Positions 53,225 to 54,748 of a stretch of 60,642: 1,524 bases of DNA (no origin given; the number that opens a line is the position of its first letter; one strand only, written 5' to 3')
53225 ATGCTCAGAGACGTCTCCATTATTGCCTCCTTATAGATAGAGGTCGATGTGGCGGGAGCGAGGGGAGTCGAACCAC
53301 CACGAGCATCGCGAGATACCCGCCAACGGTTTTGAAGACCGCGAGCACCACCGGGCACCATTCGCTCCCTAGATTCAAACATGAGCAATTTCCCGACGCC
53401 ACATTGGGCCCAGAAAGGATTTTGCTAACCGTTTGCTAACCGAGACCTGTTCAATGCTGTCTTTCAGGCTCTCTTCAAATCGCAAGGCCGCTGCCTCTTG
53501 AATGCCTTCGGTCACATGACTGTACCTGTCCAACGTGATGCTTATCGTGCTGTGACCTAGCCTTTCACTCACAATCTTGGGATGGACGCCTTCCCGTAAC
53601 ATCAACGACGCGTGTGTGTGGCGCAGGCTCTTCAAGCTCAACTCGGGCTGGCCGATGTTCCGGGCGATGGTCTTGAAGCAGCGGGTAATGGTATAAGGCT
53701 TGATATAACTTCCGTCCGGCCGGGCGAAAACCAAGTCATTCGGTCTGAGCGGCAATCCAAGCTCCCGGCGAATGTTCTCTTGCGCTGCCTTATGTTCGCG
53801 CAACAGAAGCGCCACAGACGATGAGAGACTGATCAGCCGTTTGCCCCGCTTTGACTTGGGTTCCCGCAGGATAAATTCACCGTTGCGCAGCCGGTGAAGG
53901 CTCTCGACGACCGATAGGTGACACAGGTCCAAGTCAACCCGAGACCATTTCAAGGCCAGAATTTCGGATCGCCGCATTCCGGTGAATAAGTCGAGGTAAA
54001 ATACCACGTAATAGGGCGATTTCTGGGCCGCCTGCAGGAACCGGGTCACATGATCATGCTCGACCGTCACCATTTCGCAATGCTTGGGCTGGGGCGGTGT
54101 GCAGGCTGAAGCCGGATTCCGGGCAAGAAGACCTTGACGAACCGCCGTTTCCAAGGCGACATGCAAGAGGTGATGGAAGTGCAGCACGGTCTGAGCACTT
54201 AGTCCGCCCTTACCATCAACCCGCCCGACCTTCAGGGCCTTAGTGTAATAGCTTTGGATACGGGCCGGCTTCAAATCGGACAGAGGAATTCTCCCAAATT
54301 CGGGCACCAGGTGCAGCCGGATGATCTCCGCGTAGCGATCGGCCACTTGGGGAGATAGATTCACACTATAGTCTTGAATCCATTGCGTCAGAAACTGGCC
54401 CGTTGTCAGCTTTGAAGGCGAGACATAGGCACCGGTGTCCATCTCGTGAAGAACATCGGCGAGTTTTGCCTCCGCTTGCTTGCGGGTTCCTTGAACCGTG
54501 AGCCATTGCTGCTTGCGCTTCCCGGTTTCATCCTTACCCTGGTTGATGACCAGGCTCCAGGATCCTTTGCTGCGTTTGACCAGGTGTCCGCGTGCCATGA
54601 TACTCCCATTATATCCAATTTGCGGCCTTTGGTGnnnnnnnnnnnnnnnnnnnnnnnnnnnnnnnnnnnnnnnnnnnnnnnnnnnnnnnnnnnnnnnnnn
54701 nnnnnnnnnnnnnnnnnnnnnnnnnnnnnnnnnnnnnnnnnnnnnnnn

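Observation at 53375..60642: PICI/satellite-like integrative element: int, repressor-position ORF, divergent xis, primase-helicase, iteron ori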

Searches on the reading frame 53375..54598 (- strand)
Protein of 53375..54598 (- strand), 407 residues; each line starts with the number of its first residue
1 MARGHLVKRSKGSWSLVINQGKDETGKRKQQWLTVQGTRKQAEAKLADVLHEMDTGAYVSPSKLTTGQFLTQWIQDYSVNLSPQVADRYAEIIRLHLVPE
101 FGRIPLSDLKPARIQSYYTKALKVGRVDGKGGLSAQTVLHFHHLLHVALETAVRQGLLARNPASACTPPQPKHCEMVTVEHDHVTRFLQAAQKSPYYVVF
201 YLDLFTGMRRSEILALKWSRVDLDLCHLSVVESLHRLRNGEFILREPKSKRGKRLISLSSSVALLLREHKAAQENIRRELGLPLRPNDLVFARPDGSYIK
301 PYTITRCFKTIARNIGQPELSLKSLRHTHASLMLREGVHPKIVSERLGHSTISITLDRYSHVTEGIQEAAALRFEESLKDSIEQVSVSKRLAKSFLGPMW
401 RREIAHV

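Call 4: search_protein_families(library=pfam, proteins=[window:53375-54598:-], max_evalue=0.01)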
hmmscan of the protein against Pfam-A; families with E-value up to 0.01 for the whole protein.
window:53375-54598:- (407 aa): 3 families
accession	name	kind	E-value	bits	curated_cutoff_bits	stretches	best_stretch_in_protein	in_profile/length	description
PF00589.27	Phage_integrase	-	3.8e-21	76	27.1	1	179-363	3-169/172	Phage integrase family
PF14659.12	Phage_int_SAM_3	-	9.2e-11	42.3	22.6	1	67-120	3-56/58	Phage integrase, N-terminal SAM-like domain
PF16795.10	Phage_integr_3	-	0.0038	17.6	27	0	178-216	3-43/161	Archaeal phage integrase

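Call 9: search_protein_families(library=phrogs, proteins=[window:53375-54598:-], max_evalue=0.01)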
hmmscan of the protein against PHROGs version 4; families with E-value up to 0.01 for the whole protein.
window:53375-54598:- (407 aa): 7 families
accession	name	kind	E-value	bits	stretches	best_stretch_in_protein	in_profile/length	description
phrog_1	-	integration and excision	6.7e-65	221.5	1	8-384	118-458/611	integrase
phrog_216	-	integration and excision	4.5e-33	115.6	1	141-388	18-250/301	integrase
phrog_7685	-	integration and excision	4.7e-13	50.2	1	248-375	123-236/240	integrase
phrog_23783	-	integration and excision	6.6e-10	40.2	1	11-170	12-156/162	integrase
phrog_26960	-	unknown function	2.9e-06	28.6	1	4-118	9-123/146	-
phrog_37709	-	unknown function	0.00039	21.4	1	161-224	43-105/116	-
phrog_7269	-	integration and excision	0.0025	18.7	1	303-370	12-78/89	integrase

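Call 10: search_protein_families(library=ncbifam, proteins=[window:53375-54598:-], max_evalue=0.01)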
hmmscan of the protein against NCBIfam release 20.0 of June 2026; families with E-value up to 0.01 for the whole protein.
window:53375-54598:- (407 aa): 9 families
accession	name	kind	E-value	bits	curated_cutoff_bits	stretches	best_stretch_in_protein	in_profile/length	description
NF040815.2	recomb_XerA_Arch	equivalog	4.2e-16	59.3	220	2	286-363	178-255/263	site-specific tyrosine recombinase/integron integrase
TIGR02224.1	recomb_XerC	equivalog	5.4e-12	45.7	335.15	1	150-363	78-278/295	tyrosine recombinase XerC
TIGR02225.1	recomb_XerD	equivalog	2.1e-11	43.7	329.6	1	149-364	74-276/290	site-specific tyrosine recombinase XerD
NF001399.0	PRK00283.1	subfamily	1.6e-10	40.7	279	1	149-364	84-285/300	tyrosine recombinase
TIGR02249.1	integrase_gron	subfamily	2.4e-06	27.2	265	1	300-364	238-302/315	integron integrase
NF003462.0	PRK05084.1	equivalog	8.8e-06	24.7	267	1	299-373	283-355/360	tyrosine recombinase XerS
NF011946.0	PRK15417.1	equivalog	2.9e-05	23.4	435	1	303-363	256-316/337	integron integrase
NF002331.0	PRK01287.1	subfamily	0.00017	20.7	371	1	128-362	91-312/365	site-specific tyrosine recombinase XerC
NF002685.0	PRK02436.1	equivalog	0.0081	16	178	0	198-232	116-150/245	site-specific tyrosine recombinase XerD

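Call 12: search_protein_families(library=padloc, proteins=[window:53375-54598:-], max_evalue=0.01)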
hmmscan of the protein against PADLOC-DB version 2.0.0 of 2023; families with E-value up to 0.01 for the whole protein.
window:53375-54598:- (407 aa): 0 families

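Call 55: find_homologous_proteins(query=window:53375-54598:-, max_evalue=1e-20)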
Query window:53375-54598:- (407 aa): 5500 proteins with E <= 1e-20 among 8000 candidates; the best 120 are listed.
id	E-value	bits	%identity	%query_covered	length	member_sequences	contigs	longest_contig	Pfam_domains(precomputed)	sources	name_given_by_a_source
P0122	1.4e-269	911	100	100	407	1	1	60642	PF14659.13,PF00589.28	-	-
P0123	1.0e-143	497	57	95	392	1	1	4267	PF14659.13,PF14657.13,PF00589.28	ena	-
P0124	4.9e-141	488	56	95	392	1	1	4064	PF14659.13,PF00589.28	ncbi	-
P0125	4.5e-139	482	55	95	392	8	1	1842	PF14659.13,PF14657.13,PF00589.28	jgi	-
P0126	7.8e-139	481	59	93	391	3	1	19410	PF14659.13,PF00589.28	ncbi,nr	ncbi:site-specific integrase [Dehalococcoidia bacterium]|nr:site-specific integrase [Dehalococcoidia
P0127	2.2e-136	473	57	94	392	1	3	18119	PF14659.13,PF14657.13,PF00589.28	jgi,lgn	-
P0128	5.5e-136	472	55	92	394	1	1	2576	PF14659.13,PF00589.28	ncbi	-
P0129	5.7e-136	472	55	92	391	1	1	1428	PF14659.13,PF14657.13,PF00589.28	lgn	-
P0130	2.1e-135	470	57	95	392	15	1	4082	PF14659.13,PF00589.28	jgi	-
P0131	4.3e-135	469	54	95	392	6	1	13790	PF14659.13,PF14657.13,PF00589.28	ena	-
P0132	7.9e-135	468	56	94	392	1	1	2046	PF14659.13,PF14657.13,PF00589.28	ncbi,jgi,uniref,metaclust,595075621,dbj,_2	ncbi:unnamed protein product [marine sediment metagenome]|uniref:Tyr recombinase domain-containing p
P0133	1.0e-134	467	58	93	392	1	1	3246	PF14659.13,PF00589.28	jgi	-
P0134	3.4e-134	466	56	95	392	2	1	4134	PF14659.13,PF00589.28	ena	-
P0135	4.6e-134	465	57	93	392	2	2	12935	PF14659.13,PF14657.13,PF00589.28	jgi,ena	-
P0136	1.0e-133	464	56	93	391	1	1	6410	PF14659.13,PF00589.28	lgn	-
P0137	1.1e-133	464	56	93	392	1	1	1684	PF14659.13,PF00589.28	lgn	-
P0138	1.4e-133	464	56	92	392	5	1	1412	PF14659.13,PF00589.28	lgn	-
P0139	1.9e-133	463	56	95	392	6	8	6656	PF14659.13,PF00589.28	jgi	jgi:integrase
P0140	1.9e-133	463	56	95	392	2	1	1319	PF14659.13,PF00589.28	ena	-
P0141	2.7e-133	463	56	95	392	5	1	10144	PF14659.13,PF00589.28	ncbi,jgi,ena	jgi:integrase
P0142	2.7e-133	463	54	95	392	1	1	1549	PF14659.13,PF00589.28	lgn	-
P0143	1.1e-132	461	56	95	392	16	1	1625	PF14659.13,PF00589.28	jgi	-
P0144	1.6e-132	460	56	93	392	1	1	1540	PF14659.13,PF00589.28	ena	-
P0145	2.4e-132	460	56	95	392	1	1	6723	PF14659.13,PF00589.28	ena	-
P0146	5.9e-132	458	55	92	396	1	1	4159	PF14659.13,PF00589.28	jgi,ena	-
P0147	6.1e-132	458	56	95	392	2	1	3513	PF14659.13,PF14657.13,PF00589.28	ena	-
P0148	3.2e-131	456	52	95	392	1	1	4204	PF14659.13,PF00589.28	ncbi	ncbi:MAG: tyrosine-type recombinase/integrase [Dehalococcoidales bacterium]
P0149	3.8e-131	456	54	95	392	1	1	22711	PF14659.13,PF00589.28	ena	-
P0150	1.5e-130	454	52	93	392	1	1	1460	PF14659.13,PF14657.13,PF00589.28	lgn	-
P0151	1.9e-130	453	55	95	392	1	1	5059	PF14659.13,PF00589.28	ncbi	-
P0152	2.6e-130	453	55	92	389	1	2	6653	PF14659.13,PF00589.28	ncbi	-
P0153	1.0e-129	451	55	95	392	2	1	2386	PF14659.13,PF00589.28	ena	-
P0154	1.3e-129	451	53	96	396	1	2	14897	PF14659.13,PF14657.13,PF00589.28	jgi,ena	-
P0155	1.3e-129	451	54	93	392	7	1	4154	PF14659.13,PF00589.28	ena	-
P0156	2.0e-129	450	54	95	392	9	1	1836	PF14659.13,PF00589.28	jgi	-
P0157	2.5e-129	450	54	93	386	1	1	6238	PF14659.13,PF00589.28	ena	-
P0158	2.6e-129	450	51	95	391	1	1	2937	PF14659.13,PF14657.13,PF00589.28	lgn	-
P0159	3.5e-129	449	53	95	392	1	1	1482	PF14659.13,PF14657.13,PF00589.28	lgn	-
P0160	5.7e-129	449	53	92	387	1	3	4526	PF14659.13,PF14657.13,PF00589.28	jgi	jgi:integrase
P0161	5.9e-129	448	53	94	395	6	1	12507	PF14659.13,PF00589.28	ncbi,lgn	-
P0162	6.7e-129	448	53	95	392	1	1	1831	PF14659.13,PF00589.28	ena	-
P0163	9.9e-129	448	50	96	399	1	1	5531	PF14659.13,PF00589.28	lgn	-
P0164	1.1e-128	448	52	94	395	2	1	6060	PF14659.13,PF14657.13,PF00589.28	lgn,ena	-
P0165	1.5e-128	447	52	95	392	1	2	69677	PF14659.13,PF00589.28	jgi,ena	-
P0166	1.6e-128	447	53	92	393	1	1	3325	PF14659.13,PF14657.13,PF00589.28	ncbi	-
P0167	1.7e-128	447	52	95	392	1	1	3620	PF14659.13,PF14657.13,PF00589.28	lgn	-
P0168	2.0e-128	447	53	92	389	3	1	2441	PF14659.13,PF14657.13,PF00589.28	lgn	-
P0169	3.9e-128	446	51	96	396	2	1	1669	PF14659.13,PF00589.28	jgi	jgi:integrase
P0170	4.1e-128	446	51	96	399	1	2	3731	PF14659.13,PF14657.13,PF00589.28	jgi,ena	-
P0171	4.3e-128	446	57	89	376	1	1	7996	PF14659.13,PF00589.28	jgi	-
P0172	4.7e-128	446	53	95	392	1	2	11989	PF14659.13,PF00589.28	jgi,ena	-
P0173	5.0e-128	445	52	95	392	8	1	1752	PF14659.13,PF00589.28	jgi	-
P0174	6.6e-128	445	52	95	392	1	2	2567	PF14659.13,PF00589.28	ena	-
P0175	1.4e-127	444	50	96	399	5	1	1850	PF14659.13,PF00589.28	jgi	-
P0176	1.5e-127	444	52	94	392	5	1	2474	PF14659.13,PF00589.28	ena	-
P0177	2.0e-127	443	51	93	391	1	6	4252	PF14659.13,PF14657.13,PF00589.28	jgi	jgi:integrase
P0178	2.2e-127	443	52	95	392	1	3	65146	PF14659.13,PF00589.28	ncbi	ncbi:putative prophage phiRv2 integrase [subsurface metagenome]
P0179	2.3e-127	443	52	95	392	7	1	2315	PF14659.13,PF00589.28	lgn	-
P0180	3.0e-127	443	54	92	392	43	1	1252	PF14659.13,PF00589.28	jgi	-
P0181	3.9e-127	442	52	96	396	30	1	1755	PF14659.13,PF14657.13,PF00589.28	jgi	jgi:integrase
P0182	4.9e-127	442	52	92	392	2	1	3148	PF14659.13,PF14657.13,PF00589.28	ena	-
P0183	6.6e-127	442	51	94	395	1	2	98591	PF14659.13,PF14657.13,PF00589.28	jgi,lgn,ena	-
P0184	7.9e-127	441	53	92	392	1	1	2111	PF14659.13,PF14657.13,PF00589.28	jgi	jgi:integrase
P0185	1.2e-126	441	53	93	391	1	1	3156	PF14659.13,PF14657.13,PF00589.28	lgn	-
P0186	1.5e-126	441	51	93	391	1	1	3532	PF14659.13,PF00589.28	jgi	jgi:integrase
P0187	1.7e-126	440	52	96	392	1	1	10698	PF14659.13,PF14657.13,PF00589.28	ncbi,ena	-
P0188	1.8e-126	440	53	96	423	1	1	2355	PF14659.13,PF14657.13,PF00589.28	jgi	-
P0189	2.1e-126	440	53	92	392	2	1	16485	PF14659.13,PF00589.28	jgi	-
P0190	2.4e-126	440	53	92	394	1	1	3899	PF14659.13,PF14657.13,PF00589.28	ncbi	-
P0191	2.6e-126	440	53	93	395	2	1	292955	PF14659.13,PF00589.28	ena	-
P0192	3.3e-126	439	53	93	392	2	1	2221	PF14659.13,PF00589.28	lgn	-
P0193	3.7e-126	439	52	95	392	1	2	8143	PF14659.13,PF14657.13,PF00589.28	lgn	-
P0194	3.8e-126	439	52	93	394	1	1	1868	PF14659.13,PF00589.28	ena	-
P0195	4.9e-126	439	52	94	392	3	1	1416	PF14659.13,PF00589.28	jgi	-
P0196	5.4e-126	439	51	95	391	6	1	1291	PF14659.13,PF14657.13,PF00589.28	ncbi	-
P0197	6.1e-126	439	52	95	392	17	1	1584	PF14659.13,PF00589.28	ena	-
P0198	6.4e-126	438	52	92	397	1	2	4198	PF14659.13,PF14657.13,PF00589.28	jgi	jgi:integrase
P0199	6.4e-126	438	53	92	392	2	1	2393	PF14659.13,PF14657.13,PF00589.28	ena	-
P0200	7.8e-126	438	52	92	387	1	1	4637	PF14659.13,PF14657.13,PF00589.28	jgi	jgi:integrase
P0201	7.9e-126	438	52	92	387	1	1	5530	PF14659.13,PF14657.13,PF00589.28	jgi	jgi:integrase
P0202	1.2e-125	438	52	93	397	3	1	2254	PF14659.13,PF00589.28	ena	-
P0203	1.2e-125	438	53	92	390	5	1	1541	PF14659.13,PF14657.13,PF00589.28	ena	-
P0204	2.1e-125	437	51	95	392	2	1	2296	PF14659.13,PF00589.28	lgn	-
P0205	2.3e-125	437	52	92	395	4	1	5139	PF14659.13,PF14657.13,PF00589.28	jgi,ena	-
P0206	2.3e-125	437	52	92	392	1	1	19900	PF14659.13,PF14657.13,PF00589.28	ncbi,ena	-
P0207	2.4e-125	437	52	96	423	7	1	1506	PF14659.13,PF14657.13,PF00589.28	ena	-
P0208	2.6e-125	436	49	97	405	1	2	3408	PF14659.13,PF14657.13,PF00589.28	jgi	jgi:integrase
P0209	2.7e-125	436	51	95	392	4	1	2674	PF14659.13,PF00589.28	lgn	-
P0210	2.7e-125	436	51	95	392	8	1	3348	PF14659.13,PF00589.28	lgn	-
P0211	3.1e-125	436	52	93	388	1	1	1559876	PF14659.13,PF14657.13,PF00589.28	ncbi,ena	-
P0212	3.3e-125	436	52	93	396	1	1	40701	PF14659.13,PF00589.28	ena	-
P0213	3.4e-125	436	53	92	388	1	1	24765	PF14659.13,PF00589.28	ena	-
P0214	3.8e-125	436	51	92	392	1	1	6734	PF14659.13,PF00589.28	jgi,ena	-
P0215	5.7e-125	435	52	93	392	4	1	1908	PF14659.13,PF00589.28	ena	-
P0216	6.4e-125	435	51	95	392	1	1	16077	PF14659.13,PF14657.13,PF00589.28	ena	-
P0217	7.0e-125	435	52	92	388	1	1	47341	PF14659.13,PF14657.13,PF00589.28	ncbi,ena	-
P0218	7.1e-125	435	51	92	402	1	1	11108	PF14659.13,PF14657.13,PF00589.28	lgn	-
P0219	1.0e-124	435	51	93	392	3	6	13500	PF14659.13,PF14657.13,PF00589.28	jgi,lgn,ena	jgi:integrase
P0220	1.0e-124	435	52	96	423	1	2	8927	PF14659.13,PF14657.13,PF00589.28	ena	-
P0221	1.2e-124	434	51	94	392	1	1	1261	PF14659.13,PF00589.28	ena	-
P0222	1.2e-124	434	52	94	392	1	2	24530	PF14659.13,PF00589.28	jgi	-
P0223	1.5e-124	434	52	92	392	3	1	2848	PF14659.13,PF14657.13,PF00589.28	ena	-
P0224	1.6e-124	434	52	96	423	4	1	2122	PF14659.13,PF14657.13,PF00589.28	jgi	jgi:integrase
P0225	1.7e-124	434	52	92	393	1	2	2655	PF14659.13,PF00589.28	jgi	jgi:integrase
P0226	1.8e-124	434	51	95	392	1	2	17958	PF14659.13,PF14657.13,PF00589.28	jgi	-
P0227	1.8e-124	434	51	94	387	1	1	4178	PF14659.13,PF00589.28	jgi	jgi:integrase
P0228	1.8e-124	434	53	95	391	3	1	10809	PF14659.13,PF00589.28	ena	-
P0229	2.3e-124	433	51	96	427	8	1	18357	PF14659.13,PF14657.13,PF00589.28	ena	-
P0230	2.5e-124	433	51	93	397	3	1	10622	PF14659.13,PF00589.28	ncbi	-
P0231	2.7e-124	433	51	92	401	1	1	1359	PF14659.13,PF00589.28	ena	-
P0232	3.2e-124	433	49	93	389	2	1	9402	PF14659.13,PF00589.28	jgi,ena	-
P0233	3.6e-124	433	53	95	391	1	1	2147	PF14659.13,PF00589.28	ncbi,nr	ncbi:site-specific integrase [Dehalococcoidia bacterium]|nr:site-specific integrase [Dehalococcoidia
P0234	3.9e-124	433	51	95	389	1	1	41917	PF14659.13,PF14657.13,PF00589.28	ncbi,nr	ncbi:Tyrosine recombinase XerC [subsurface metagenome]|nr:tyrosine-type recombinase/integrase [Dehal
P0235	4.1e-124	433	51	96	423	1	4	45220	PF14659.13,PF14657.13,PF00589.28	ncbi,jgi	jgi:integrase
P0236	4.9e-124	432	52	92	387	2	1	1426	PF14659.13,PF00589.28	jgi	jgi:integrase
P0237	5.0e-124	432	51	94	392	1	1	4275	PF14659.13,PF14657.13,PF00589.28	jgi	jgi:integrase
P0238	5.3e-124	432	50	92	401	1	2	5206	PF14659.13,PF00589.28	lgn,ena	-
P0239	5.5e-124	432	50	95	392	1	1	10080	PF14659.13,PF00589.28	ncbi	-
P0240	5.7e-124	432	53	92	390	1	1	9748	PF14659.13,PF14657.13,PF00589.28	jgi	jgi:integrase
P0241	6.1e-124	432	51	94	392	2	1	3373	PF14659.13,PF00589.28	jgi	-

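Call 58: find_encoding_contigs(protein=P0126, flank=10000, max_places=2)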
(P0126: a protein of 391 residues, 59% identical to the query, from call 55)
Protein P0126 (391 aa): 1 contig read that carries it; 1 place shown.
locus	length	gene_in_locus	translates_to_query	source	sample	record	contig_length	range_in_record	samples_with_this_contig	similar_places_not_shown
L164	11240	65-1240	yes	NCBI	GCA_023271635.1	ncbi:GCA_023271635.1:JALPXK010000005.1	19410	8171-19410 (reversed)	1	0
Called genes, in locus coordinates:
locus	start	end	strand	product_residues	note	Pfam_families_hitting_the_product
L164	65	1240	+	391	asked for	PF14659:Phage_int_SAM_3, PF00589:Phage_integrase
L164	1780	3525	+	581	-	PF02730:AFOR_N, PF01314:AFOR_C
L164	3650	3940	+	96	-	PF14451:Ub-Mut7C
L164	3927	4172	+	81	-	PF14451:Ub-Mut7C, PF02597:ThiS (weak)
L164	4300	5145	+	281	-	PF00899:ThiF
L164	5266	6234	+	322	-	PF00579:tRNA-synt_1b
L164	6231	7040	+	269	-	PF00459:Inositol_P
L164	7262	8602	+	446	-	PF03951:Gln-synt_N, PF00120:Gln-synt_C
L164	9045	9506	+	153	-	PF12797:Fer4_2 (faint), PF13237:Fer4_10 (faint), PF14697:Fer4_21 (faint), PF13247:Fer4_11, PF12838:Fer4_7 (weak), PF13187:Fer4_9 (weak), PF00037:Fer4, PF12837:Fer4_6 (weak)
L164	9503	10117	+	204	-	PF00117:GATase, PF01174:SNO (faint), PF07685:GATase_3 (weak)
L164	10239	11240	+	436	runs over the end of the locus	PF07992:Pyr_redox_2, PF00070:Pyr_redox, PF18267:Rubredoxin_C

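Call 59: find_encoding_contigs(protein=P0211, flank=10000, max_places=2)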
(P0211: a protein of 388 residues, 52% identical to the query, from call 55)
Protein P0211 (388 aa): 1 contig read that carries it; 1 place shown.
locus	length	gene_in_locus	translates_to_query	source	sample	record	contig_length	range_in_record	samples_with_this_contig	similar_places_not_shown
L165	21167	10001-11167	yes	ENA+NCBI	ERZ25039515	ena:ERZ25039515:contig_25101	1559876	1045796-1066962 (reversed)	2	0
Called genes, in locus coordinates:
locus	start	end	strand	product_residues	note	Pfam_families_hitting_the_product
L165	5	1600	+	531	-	-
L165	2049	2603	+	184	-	PF00857:Isochorismatase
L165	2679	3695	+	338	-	-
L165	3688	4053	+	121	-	PF03692:CxxCxxCC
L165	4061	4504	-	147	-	-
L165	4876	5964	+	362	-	PF14082:SduA_C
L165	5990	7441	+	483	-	PF08357:SEFIR, PF13676:TIR_2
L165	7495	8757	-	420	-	-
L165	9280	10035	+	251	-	-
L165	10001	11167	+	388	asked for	PF14657:Arm-DNA-bind_4 (weak), PF14659:Phage_int_SAM_3, PF00589:Phage_integrase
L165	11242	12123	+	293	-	PF01555:N6_N4_Mtase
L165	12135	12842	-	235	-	PF15515:MvaI_BcnI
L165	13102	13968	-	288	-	PF00809:Pterin_bind, PF03599:CdhD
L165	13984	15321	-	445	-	PF01208:URO-D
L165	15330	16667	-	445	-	PF01208:URO-D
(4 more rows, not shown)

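Call 60: find_encoding_contigs(protein=P0165, flank=10000, max_places=2)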
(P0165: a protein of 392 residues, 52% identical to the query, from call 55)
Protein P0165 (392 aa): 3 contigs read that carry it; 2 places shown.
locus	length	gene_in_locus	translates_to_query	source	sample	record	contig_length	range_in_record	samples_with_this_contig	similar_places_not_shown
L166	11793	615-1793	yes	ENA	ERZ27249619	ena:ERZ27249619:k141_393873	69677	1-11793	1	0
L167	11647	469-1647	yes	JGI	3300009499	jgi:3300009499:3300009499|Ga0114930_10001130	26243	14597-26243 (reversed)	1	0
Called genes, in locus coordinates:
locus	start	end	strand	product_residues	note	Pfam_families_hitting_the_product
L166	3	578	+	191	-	?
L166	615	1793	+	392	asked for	PF14659:Phage_int_SAM_3, PF00589:Phage_integrase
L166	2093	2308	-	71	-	-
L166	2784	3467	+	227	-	PF03358:FMN_red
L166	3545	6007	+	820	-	PF02861:Clp_N, PF02861:Clp_N, PF00004:AAA, PF17871:AAA_lid_9, PF07724:AAA_2, PF00004:AAA (weak), PF07728:AAA_5, PF10431:ClpB_D2-small, +5 more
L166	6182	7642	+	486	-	PF18073:Zn_ribbon_LapB, PF13481:AAA_25, PF03796:DnaB_C (faint), PF06745:ATPase (weak), PF13541:ChlI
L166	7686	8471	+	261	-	PF02540:NAD_synthase (weak)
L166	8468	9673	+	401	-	PF01969:Ni_insertion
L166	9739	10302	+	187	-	PF00881:Nitroreductase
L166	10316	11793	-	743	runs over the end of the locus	PF13487:HD_5, PF01966:HD, PF01590:GAF, PF13185:GAF_2, PF13492:GAF_3, PF00990:GGDEF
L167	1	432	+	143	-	?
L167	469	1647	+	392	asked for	PF14659:Phage_int_SAM_3, PF00589:Phage_integrase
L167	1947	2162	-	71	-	-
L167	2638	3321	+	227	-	PF03358:FMN_red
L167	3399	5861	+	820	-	PF02861:Clp_N, PF02861:Clp_N, PF00004:AAA, PF17871:AAA_lid_9, PF07724:AAA_2, PF00004:AAA (weak), PF07728:AAA_5, PF10431:ClpB_D2-small, +5 more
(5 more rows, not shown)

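Call 83: find_related_loci(query=A3, collection=metagenome_contigs, flank=10000)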
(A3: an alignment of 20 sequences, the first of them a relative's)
Query A3 (407 aa) in metagenome_contigs; peptide patterns used: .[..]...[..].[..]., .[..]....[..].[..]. (x = any residue, [..] = any of these).
600 stretches matched a pattern (row limit reached: there are more); 571 encode a relative of the query (tblastn E <= 1e-3); the best 80 are kept; 80 distinct loci.
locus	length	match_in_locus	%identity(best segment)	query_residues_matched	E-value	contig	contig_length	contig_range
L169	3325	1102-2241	53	1-378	2e-139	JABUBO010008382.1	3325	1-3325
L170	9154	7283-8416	54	3-378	1e-133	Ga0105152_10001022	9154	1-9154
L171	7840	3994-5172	51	1-391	6e-133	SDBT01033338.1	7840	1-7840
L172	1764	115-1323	51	3-397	9e-144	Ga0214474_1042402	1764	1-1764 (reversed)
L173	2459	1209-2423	50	3-396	2e-134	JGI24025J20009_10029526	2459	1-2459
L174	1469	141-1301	49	3-387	4e-137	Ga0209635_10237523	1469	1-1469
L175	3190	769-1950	49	3-394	3e-130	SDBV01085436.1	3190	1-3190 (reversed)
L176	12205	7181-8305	51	24-394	2e-124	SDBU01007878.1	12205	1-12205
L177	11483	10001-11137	49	3-379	4e-124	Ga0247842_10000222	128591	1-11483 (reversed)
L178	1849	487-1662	49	3-389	1e-131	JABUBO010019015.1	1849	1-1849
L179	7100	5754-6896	48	3-381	2e-121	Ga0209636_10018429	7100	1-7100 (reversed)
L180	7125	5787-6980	48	3-399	7e-121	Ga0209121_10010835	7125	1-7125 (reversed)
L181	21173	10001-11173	48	3-386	3e-119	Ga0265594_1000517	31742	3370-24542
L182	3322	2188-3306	48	1-378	9e-123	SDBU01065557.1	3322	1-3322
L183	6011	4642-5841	48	1-394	3e-118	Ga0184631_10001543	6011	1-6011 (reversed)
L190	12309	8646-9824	46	3-393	1e-112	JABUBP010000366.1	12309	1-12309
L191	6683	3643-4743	48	3-376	1e-111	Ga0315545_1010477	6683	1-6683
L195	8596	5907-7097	45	3-394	2e-109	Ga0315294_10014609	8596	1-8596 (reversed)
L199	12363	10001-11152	45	3-389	9e-109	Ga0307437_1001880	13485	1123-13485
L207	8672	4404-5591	47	3-394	2e-105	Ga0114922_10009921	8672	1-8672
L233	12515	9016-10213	51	3-400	6e-88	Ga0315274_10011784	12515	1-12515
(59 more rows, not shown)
